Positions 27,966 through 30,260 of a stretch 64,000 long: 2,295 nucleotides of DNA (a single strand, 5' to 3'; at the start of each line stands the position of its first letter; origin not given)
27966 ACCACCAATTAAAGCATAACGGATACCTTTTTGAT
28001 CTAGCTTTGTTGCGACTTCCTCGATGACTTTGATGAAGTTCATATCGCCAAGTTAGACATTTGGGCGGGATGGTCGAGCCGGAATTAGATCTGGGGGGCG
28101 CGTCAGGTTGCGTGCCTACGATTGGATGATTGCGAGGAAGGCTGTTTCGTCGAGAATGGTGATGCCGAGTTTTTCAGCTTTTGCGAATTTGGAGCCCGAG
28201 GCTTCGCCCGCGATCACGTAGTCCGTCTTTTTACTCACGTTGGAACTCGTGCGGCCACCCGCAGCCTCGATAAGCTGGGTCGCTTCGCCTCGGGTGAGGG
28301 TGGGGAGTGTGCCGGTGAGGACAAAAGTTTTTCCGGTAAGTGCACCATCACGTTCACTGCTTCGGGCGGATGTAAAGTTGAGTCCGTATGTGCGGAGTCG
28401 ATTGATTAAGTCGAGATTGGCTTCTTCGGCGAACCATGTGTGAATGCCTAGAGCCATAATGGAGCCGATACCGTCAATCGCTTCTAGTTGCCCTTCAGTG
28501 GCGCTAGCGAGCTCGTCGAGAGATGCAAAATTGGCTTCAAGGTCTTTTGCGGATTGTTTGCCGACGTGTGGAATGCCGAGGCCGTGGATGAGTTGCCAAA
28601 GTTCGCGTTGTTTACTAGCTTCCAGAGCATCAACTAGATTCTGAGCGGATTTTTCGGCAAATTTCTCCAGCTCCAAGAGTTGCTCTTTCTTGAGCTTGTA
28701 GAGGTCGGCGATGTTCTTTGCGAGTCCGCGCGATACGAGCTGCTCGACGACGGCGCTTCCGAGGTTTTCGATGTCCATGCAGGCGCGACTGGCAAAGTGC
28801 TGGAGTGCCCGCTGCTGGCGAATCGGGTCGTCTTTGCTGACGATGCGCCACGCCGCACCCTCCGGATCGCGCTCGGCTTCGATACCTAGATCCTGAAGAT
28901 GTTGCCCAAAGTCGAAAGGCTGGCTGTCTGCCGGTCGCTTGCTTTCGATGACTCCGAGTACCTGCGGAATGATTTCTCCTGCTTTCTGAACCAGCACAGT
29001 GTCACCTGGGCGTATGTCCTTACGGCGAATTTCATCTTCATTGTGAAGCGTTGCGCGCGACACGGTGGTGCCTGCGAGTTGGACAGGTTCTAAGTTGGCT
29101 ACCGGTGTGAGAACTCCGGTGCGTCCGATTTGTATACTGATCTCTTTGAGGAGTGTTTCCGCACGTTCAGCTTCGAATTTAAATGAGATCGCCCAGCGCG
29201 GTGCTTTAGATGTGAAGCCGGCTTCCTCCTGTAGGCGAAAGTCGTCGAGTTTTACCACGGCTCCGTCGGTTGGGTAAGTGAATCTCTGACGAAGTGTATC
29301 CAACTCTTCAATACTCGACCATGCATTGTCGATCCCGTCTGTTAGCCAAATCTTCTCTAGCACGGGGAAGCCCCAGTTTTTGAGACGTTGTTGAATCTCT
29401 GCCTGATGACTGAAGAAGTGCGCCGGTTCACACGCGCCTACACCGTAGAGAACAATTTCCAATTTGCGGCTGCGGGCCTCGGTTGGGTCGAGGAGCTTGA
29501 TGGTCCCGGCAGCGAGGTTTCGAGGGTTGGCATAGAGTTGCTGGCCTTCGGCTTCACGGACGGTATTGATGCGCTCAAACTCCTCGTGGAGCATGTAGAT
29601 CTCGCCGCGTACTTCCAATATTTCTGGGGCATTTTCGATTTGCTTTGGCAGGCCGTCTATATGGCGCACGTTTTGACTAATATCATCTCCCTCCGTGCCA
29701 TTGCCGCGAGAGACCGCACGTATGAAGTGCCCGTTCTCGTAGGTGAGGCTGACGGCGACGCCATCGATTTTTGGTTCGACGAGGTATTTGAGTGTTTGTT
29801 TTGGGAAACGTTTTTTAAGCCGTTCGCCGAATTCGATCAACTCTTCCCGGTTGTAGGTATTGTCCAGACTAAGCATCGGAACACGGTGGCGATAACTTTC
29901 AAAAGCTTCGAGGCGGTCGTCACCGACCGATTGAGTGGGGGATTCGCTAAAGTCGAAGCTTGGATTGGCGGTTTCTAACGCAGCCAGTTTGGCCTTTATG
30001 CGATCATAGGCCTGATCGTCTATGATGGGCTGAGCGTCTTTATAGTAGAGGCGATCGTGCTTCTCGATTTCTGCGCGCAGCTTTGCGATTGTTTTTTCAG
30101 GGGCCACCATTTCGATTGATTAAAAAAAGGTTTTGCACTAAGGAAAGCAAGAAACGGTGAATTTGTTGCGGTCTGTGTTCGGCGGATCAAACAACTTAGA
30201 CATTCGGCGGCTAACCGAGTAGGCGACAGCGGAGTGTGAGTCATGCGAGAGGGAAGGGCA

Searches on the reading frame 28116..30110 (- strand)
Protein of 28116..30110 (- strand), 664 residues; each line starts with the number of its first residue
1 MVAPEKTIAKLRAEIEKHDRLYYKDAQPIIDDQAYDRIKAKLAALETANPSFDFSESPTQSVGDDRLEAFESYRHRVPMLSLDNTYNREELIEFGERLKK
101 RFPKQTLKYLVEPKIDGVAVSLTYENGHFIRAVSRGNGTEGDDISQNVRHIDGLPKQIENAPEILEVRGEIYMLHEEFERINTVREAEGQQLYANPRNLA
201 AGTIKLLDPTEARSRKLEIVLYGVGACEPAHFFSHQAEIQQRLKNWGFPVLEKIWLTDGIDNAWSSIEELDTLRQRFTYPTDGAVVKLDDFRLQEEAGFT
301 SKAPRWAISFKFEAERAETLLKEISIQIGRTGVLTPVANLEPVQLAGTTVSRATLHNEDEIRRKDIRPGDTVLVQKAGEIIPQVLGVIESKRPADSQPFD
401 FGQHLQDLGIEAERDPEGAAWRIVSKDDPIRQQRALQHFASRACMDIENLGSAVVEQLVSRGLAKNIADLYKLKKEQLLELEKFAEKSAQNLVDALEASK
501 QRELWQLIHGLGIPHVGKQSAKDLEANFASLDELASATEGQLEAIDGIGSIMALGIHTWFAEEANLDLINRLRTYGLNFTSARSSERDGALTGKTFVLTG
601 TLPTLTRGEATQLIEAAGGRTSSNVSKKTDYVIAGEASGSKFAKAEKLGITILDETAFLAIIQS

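Call 8: search_protein_families(library=pfam, proteins=[window:28116-30110:-])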
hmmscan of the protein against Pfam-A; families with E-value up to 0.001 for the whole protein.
window:28116-30110:- (664 aa): 8 families
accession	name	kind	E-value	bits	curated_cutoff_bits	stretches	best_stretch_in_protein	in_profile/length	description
PF01653.23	DNA_ligase_aden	-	2.8e-85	286.3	27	1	69-315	3-253/253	NAD-dependent DNA ligase adenylation domain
PF03120.22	DNA_ligase_OB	-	8.9e-37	125.3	32.9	1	318-395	1-78/79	NAD-dependent DNA ligase OB-fold domain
PF12826.13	HHH_2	-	2.9e-20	72.6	27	1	507-569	2-64/64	Helix-hairpin-helix motif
PF00533.33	BRCT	-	3.6e-14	53.2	21.3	1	590-661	5-77/78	BRCA1 C Terminus (BRCT) domain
PF14520.12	HHH_5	-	3e-10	40.9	27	1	446-497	6-56/57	Helix-hairpin-helix domain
PF12738.14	PTCB-BRCT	-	5e-07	30.1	22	1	607-652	13-58/63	twin BRCT domain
PF22745.1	Nlig-Ia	-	2.1e-06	28.7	27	1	4-51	2-49/92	DNA ligase-like, N-terminal NAD+-binding domain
PF16589.12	BRCT_2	-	0.00011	22.9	27.3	1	591-654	3-66/86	BRCT domain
